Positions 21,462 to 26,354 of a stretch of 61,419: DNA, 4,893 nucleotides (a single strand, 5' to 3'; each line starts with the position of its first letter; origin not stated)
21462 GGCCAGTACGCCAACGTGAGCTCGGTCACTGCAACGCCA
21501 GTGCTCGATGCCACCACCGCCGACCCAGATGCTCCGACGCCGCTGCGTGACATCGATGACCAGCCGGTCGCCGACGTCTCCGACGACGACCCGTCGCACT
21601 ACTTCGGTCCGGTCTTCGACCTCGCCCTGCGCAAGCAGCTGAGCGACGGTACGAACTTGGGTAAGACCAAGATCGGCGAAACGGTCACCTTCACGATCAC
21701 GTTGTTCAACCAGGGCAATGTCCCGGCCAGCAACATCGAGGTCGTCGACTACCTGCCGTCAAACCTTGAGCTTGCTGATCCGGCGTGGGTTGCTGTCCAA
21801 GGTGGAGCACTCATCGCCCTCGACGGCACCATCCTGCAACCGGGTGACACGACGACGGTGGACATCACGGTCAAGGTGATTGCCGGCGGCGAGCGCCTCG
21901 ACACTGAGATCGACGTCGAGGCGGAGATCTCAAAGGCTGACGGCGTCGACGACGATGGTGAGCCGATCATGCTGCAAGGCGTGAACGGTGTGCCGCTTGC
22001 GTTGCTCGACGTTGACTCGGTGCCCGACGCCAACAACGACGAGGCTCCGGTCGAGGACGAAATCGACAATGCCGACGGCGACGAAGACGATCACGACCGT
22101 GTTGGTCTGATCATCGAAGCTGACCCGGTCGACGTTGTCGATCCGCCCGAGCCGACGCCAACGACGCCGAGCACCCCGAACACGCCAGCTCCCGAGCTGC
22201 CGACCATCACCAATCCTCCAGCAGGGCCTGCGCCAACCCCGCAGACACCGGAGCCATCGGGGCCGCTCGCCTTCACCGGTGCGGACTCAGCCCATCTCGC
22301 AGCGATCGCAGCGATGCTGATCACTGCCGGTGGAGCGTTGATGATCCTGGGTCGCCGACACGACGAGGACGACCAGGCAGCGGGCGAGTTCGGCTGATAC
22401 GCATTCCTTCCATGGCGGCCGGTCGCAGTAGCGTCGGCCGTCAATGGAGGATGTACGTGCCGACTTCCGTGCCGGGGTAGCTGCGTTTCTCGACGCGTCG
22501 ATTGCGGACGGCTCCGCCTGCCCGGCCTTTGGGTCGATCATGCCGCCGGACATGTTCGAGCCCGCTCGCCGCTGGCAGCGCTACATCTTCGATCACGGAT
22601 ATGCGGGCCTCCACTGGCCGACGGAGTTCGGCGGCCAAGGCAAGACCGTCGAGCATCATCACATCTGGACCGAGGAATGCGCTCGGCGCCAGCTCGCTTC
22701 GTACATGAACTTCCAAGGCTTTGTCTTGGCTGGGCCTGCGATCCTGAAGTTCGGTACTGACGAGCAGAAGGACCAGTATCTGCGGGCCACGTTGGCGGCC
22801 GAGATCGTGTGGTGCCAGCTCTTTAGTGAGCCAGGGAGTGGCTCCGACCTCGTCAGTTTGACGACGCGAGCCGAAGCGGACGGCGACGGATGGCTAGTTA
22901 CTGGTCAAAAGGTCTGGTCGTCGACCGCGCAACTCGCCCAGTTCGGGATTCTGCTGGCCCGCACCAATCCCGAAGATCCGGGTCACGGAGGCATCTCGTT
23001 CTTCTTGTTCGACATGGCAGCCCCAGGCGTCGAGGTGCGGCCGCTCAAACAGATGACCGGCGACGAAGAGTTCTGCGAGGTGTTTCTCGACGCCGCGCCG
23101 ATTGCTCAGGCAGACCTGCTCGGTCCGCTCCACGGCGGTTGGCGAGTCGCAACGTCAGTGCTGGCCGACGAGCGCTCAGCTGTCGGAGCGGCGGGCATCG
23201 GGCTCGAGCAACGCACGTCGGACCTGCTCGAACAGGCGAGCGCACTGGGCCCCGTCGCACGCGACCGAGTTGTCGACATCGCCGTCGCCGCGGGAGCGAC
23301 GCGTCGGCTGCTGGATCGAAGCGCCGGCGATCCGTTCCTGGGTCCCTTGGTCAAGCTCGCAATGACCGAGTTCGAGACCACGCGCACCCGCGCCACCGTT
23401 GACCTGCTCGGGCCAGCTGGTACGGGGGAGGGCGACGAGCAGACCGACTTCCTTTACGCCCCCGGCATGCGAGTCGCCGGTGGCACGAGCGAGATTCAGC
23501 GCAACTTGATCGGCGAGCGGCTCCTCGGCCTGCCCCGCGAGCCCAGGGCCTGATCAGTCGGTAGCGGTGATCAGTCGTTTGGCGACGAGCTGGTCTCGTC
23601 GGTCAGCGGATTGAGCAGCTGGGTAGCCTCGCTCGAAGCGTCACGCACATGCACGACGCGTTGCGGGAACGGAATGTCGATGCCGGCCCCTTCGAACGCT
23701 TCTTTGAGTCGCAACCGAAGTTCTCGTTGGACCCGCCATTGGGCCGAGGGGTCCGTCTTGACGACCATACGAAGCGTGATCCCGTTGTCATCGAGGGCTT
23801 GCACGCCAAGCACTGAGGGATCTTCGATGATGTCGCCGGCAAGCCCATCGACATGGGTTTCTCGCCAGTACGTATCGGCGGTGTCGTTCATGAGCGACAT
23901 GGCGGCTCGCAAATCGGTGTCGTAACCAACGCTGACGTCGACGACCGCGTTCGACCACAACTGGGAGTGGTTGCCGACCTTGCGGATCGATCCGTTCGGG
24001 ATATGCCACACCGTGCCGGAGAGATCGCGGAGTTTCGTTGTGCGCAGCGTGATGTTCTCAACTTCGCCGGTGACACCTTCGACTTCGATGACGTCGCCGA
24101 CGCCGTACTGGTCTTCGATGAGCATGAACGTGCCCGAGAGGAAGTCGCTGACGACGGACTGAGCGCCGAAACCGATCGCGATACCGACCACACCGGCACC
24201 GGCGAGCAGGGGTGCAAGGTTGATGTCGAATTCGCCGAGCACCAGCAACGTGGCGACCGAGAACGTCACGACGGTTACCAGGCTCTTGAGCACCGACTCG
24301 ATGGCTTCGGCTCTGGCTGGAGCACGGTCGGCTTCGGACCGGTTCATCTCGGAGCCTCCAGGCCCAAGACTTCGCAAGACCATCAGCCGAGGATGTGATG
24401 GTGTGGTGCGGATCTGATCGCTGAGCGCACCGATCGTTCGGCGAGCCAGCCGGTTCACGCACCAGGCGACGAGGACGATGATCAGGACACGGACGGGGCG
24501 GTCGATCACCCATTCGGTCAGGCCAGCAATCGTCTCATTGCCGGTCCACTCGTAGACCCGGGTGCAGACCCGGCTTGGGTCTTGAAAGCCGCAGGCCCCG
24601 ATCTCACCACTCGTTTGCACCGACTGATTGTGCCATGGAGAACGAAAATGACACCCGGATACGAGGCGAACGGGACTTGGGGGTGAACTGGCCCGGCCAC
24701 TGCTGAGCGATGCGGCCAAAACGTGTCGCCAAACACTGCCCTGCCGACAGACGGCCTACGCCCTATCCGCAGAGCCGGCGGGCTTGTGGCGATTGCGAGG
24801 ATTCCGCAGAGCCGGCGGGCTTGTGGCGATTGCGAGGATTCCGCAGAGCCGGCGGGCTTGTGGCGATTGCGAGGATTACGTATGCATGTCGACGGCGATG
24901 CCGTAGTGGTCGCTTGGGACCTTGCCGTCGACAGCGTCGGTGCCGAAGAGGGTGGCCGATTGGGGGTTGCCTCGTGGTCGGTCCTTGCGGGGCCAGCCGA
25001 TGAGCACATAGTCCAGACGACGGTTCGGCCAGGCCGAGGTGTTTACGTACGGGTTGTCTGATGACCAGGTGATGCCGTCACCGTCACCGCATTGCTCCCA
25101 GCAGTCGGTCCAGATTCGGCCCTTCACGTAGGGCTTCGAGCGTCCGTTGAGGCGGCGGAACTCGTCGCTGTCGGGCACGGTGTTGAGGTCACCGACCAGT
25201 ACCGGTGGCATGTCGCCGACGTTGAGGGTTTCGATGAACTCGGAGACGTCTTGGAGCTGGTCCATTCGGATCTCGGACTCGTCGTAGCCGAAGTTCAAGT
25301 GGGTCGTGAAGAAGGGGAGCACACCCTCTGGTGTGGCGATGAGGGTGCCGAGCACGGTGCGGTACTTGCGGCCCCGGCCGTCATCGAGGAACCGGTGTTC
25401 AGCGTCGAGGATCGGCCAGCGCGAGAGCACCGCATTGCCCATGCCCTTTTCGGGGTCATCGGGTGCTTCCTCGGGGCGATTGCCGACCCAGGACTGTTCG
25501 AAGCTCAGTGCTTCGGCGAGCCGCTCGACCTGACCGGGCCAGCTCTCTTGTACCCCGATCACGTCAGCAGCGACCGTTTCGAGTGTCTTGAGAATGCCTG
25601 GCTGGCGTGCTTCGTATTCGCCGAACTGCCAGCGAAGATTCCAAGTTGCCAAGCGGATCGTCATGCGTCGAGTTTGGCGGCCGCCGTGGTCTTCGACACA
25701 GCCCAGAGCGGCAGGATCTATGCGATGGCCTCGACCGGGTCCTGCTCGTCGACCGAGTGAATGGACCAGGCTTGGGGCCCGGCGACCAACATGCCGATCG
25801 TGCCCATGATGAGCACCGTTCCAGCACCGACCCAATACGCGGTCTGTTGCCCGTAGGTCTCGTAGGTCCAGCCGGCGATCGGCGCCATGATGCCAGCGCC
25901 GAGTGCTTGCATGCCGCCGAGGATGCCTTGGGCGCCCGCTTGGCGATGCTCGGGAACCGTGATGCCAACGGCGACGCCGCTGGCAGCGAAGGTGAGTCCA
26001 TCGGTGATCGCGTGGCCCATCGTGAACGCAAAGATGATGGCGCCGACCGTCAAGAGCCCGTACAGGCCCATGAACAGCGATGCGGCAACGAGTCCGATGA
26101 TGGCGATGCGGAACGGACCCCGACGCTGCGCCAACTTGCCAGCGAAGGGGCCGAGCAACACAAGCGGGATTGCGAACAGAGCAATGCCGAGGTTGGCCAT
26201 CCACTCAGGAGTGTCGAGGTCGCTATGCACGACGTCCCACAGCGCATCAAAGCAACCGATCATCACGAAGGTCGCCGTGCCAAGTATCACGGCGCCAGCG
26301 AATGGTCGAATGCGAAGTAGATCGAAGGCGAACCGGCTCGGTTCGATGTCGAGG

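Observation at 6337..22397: Divergently transcribed LOX-like lipoprotein and giant wall-anchored protein with one invariant Lys per repeat: candidate enzymatic surface cross-linking system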

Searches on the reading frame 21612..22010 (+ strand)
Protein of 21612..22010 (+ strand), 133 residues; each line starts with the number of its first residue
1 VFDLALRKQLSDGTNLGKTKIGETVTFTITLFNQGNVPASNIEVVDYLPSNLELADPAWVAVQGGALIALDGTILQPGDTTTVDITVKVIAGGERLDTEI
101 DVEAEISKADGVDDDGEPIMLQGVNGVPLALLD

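Call 85: search_solved_structures(query=window:21612-22010:+, max_evalue=10, show_alignments=3)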
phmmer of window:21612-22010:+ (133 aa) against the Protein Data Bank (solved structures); distinct sequences matched with E-value up to 10: 4.
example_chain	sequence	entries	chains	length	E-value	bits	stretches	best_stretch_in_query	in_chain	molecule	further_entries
1joi_A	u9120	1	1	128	0.051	17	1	25-103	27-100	AZURIN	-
3u25_A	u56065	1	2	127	0.061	16.8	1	23-103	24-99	Azurin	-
1azr_A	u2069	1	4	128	0.11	15.9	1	24-103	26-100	AZURIN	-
4qkt_A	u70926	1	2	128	0.23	14.9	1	24-103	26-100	Azurin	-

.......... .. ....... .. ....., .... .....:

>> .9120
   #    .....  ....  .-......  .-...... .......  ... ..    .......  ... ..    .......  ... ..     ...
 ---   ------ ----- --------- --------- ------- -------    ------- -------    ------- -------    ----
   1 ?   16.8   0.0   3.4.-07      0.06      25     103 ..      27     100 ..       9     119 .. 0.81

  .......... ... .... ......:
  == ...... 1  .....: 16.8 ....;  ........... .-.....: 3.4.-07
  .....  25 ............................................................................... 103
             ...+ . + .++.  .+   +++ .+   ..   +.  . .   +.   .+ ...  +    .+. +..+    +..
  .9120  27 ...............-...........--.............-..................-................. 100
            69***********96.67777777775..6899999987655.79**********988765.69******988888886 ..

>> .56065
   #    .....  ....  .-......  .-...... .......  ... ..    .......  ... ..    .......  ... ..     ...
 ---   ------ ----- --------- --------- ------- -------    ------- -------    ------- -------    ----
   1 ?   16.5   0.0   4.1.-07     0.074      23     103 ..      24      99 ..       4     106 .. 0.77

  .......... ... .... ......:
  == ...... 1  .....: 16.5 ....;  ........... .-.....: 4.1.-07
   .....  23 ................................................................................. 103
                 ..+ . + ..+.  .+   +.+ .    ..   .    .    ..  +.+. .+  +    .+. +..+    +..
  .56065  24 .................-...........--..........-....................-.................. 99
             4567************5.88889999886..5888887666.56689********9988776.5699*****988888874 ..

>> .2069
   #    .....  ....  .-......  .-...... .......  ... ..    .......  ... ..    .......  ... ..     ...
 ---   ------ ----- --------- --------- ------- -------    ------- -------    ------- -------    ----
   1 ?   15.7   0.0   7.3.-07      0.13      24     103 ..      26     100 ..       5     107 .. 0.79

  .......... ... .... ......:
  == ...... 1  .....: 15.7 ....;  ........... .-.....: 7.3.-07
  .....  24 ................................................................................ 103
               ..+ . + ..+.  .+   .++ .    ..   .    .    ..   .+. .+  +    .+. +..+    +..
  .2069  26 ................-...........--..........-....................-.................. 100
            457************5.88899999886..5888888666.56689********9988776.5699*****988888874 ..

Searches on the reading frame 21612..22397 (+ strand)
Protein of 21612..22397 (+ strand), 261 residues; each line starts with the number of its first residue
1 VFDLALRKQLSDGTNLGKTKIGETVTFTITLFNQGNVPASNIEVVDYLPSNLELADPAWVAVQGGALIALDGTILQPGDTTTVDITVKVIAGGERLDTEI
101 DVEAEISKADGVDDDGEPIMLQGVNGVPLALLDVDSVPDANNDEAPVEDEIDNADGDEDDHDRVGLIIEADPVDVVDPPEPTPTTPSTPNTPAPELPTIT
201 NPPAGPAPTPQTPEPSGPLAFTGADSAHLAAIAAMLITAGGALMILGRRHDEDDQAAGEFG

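Call 61: search_protein_families(library=ncbifam, proteins=[window:21612-22397:+], max_evalue=0.01)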
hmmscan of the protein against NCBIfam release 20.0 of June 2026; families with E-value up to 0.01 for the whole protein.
window:21612-22397:+ (261 aa): 7 families
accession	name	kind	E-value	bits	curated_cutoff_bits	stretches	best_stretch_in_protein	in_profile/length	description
TIGR01451.2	B_ant_repeat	repeat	2.1e-10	40.4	24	1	19-54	8-43/53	DUF11 type repeat protein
NF058582.1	Microco_LAVTG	domain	1.7e-06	28.1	27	1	218-250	1-34/34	LAVTG motif-containing sortase-dependent surface protein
NF012200.0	choice_anch_D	domain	0.0002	21.8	45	1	12-93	23-93/108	choice-of-anchor D domain-containing protein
NF041527.1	SCO1860_LAETG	equivalog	0.00026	20.3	200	1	180-250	234-306/306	SCO1860 family LAETG-anchored protein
TIGR04226.1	RrgB_K2N_iso_D2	domain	0.0003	21.6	30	1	7-108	6-106/123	isopeptide-forming domain-containing fimbrial protein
NF041528.1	strep_LAETG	domain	0.00065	19.4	30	1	219-250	2-35/35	LAETG motif-containing sortase-dependent surface protein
NF049901.1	EndglycodaseB1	equivalog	0.0046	15.6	900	1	176-249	482-558/559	endo-beta-N-acetylglucosaminidase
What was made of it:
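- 21612..21980 (+): Terminal DUF11 (CLIPPER) domain, aa 4668-4790. TIGR01451 (call 61).
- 21981..22397 (+): Acidic then Pro/Thr-rich spacer, LAFTG sorting motif (nt 22266-22280), hydrophobic helix and positively charged tail. NCBIfam LAVTG/LAETG sortase-signal domains match weakly (call 61).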

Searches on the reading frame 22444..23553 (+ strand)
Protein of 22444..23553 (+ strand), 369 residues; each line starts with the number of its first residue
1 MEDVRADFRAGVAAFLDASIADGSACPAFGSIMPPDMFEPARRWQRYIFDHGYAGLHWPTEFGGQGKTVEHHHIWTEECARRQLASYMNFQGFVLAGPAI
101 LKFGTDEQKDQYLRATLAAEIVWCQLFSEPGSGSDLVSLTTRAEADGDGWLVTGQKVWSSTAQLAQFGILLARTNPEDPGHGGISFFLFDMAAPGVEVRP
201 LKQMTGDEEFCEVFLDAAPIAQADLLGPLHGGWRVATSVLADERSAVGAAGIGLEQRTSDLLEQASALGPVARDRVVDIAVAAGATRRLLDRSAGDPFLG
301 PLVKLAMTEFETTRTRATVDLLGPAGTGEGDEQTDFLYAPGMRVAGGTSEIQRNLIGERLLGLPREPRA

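Call 61: search_protein_families(library=ncbifam, proteins=[window:22444-23553:+], max_evalue=0.01)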
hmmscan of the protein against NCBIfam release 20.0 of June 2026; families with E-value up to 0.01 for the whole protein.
window:22444-23553:+ (369 aa): 18 families
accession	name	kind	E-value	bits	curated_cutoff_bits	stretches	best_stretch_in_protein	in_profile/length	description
TIGR03204.1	pimC_large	equivalog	1.1e-50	172.7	623.85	1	43-265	44-267/395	pimeloyl-CoA dehydrogenase large subunit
NF045652.1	ProlPCPDhRedW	equivalog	5.8e-27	94.5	650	1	41-360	34-372/376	L-prolyl-[peptidyl-carrier protein] dehydrogenase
NF043006.1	CyhCrbnylCoADH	equivalog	4.3e-26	91.8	650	1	47-263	43-260/380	cyclohexane-1-carbonyl-CoA dehydrogenase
NF045552.1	GlutCoADH_Des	equivalog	1.8e-25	90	470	1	46-260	44-260/387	glutaryl-CoA dehydrogenase Acd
NF042972.1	AcrlCoAredClosAcrC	equivalog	1.2e-23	83.5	640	1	48-257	45-255/378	acryloyl-CoA reductase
NF053553.1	prodigi_MBC_PigA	equivalog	5e-22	78.5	500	1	44-258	42-259/381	prodigiosin MBC biosynthesis dehydrogenase PigA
NF008997.0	PRK12341.1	equivalog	3e-19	69.3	537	1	43-254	41-252/382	acyl-CoA dehydrogenase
NF042439.1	SulpropCoADesulf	equivalog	7.3e-19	67.8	600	1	49-210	34-196/379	3-sulfinopropanoyl-CoA desulfinase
NF002885.1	PRK03354.1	equivalog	5.2e-16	58.7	540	1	42-253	40-248/378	crotonobetainyl-CoA dehydrogenase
NF058590.1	AcCoDHFadEBacil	equivalog_domain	7.3e-15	54.5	600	1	51-258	65-271/586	acyl-CoA dehydrogenase FadE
TIGR03207.1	cyc_hxne_CoA_dh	equivalog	2.6e-14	52.7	575.35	1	48-199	41-192/372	cyclohexanecarboxyl-CoA dehydrogenase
NF052270.1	Staph_DH_FadE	equivalog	1.5e-10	40.4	600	1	99-202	116-216/400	acyl-CoA dehydrogenase FadE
TIGR03203.1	pimD_small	equivalog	2.2e-08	33.6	652.7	1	49-255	47-251/378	pimeloyl-CoA dehydrogenase small subunit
NF007000.1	PRK09463.1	subfamily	5.5e-06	25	600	1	43-141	78-177/726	acyl-CoA dehydrogenase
NF037942.1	ac_ACP_DH_MbtN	equivalog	6.4e-05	21.9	700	1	102-198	90-186/376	mycobactin biosynthesis acyl-ACP dehydrogenase MbtN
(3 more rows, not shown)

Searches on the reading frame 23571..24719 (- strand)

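Call 76: search_protein_families(library=pfam, proteins=[window:23571-24719:-], max_evalue=0.0001)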
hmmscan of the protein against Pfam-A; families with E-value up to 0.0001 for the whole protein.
window:23571-24719:- (382 aa): 3 families
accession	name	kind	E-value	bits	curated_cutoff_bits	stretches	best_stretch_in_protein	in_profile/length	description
PF00924.24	MS_channel_2nd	-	3.2e-18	66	20.2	1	189-252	2-67/68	Mechanosensitive ion channel, beta-domain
PF21082.3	MS_channel_3rd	-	3.1e-09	37.6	21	1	259-349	2-88/88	Mechanosensitive ion channel MscS, C-terminal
PF21088.3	MS_channel_1st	-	1.3e-08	35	23.1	1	147-187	2-42/42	Mechanosensitive ion channel, transmembrane helices 2/3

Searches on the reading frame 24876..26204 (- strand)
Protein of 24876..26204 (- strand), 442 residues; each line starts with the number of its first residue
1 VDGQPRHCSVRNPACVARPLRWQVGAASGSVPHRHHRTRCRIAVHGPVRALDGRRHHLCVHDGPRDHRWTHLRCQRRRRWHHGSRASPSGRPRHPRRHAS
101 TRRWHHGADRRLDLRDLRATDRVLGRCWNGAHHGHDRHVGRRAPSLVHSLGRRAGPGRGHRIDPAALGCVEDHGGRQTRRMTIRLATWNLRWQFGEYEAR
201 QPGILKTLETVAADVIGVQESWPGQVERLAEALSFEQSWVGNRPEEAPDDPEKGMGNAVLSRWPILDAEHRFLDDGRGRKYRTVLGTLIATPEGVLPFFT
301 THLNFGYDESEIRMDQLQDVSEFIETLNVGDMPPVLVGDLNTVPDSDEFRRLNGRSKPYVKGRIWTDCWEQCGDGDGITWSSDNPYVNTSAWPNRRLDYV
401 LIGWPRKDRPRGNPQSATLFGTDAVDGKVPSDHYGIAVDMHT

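Call 76: search_protein_families(library=pfam, proteins=[window:24876-26204:-], max_evalue=0.0001)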
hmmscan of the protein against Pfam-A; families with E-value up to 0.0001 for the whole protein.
window:24876-26204:- (442 aa): 1 family
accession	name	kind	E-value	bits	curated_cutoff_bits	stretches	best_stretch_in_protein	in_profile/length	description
PF03372.29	Exo_endo_phos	-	6.8e-23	82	24.5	1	186-433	1-225/225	Endonuclease/Exonuclease/phosphatase family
